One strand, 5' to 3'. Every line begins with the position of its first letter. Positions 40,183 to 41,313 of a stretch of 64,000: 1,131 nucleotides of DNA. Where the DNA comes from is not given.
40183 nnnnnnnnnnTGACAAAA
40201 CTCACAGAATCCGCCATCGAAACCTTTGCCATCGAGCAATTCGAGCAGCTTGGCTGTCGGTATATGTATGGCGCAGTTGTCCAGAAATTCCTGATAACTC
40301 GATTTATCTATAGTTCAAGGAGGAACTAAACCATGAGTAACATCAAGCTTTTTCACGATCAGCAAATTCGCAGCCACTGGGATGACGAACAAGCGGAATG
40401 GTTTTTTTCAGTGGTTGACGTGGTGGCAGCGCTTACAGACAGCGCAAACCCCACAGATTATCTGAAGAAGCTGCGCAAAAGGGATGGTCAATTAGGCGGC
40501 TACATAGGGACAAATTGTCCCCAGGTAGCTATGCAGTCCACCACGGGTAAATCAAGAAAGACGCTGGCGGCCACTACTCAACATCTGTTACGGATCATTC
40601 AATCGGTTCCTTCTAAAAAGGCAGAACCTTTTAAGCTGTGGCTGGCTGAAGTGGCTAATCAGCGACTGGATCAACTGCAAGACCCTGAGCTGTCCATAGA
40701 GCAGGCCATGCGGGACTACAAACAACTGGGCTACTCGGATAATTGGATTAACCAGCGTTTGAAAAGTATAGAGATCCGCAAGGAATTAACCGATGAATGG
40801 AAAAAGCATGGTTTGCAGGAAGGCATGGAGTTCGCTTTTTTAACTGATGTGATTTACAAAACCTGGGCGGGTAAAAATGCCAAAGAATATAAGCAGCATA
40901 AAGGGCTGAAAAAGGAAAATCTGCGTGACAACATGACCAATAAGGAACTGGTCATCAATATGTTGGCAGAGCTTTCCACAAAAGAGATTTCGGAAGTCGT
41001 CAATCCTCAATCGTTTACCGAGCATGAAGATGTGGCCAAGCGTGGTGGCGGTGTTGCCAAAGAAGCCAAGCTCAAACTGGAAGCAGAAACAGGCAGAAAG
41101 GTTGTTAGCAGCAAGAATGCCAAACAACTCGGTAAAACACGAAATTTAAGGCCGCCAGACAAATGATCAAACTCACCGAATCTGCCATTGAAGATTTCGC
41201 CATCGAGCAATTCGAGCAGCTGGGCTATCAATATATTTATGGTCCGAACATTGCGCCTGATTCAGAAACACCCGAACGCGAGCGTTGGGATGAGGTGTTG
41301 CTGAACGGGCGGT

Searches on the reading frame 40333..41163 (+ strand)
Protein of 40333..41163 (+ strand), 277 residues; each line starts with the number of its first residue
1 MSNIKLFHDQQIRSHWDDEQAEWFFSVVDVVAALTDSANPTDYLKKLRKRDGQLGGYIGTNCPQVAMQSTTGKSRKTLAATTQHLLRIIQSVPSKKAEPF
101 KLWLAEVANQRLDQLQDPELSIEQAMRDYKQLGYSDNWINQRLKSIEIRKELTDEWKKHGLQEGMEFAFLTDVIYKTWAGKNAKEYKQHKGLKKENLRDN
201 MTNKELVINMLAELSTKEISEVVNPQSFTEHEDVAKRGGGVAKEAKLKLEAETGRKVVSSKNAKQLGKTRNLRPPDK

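Call 3: search_protein_families(library=pfam, proteins=[window:40333-41163:+], max_evalue=1)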
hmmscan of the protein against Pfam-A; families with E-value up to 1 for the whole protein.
window:40333-41163:+ (277 aa): 2 families
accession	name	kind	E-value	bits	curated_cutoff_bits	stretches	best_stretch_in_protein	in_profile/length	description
PF02498.22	Bro-N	-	1.6e-08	35.4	25.6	1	11-106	1-92/96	BRO family, N-terminal domain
PF02682.21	CT_C_D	-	0.071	13.2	22.1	1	87-211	14-130/202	Carboxyltransferase domain, subdomain C and D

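Call 4: search_protein_families(library=padloc, proteins=[window:40333-41163:+], max_evalue=1)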
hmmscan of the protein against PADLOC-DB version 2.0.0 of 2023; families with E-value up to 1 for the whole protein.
window:40333-41163:+ (277 aa): 4 families
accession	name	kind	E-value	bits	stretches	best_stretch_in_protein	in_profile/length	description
PDLC04920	PDC-S13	-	9e-126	417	1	2-270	5-273/286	-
PDLC04841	PDC-S04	-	8.8e-16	56.4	1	3-109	6-115/292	-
PDLC04962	PDC-S22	-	2.6e-05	21.4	1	139-214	160-235/281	-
PDLC04717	PDC-M59A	-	0.0073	13.9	1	147-207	164-227/338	-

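Call 5: search_protein_families(library=ncbifam, proteins=[window:40333-41163:+], max_evalue=1)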
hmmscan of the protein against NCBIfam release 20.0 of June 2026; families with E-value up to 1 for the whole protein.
window:40333-41163:+ (277 aa): 3 families
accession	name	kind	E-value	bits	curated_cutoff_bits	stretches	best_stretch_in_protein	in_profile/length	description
NF033622.1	repair_DdrC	equivalog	4e-05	23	150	1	134-220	113-197/223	DNA damage response protein DdrC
NF011305.0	PRK14716.1-3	equivalog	0.0097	15.1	409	1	98-235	159-294/486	glycosyl transferase family protein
TIGR02220.1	phg_TIGR02220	hypoth_equivalog_domain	0.64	10.4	66.65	0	166-195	39-68/77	phage conserved hypothetical protein, C-terminal domain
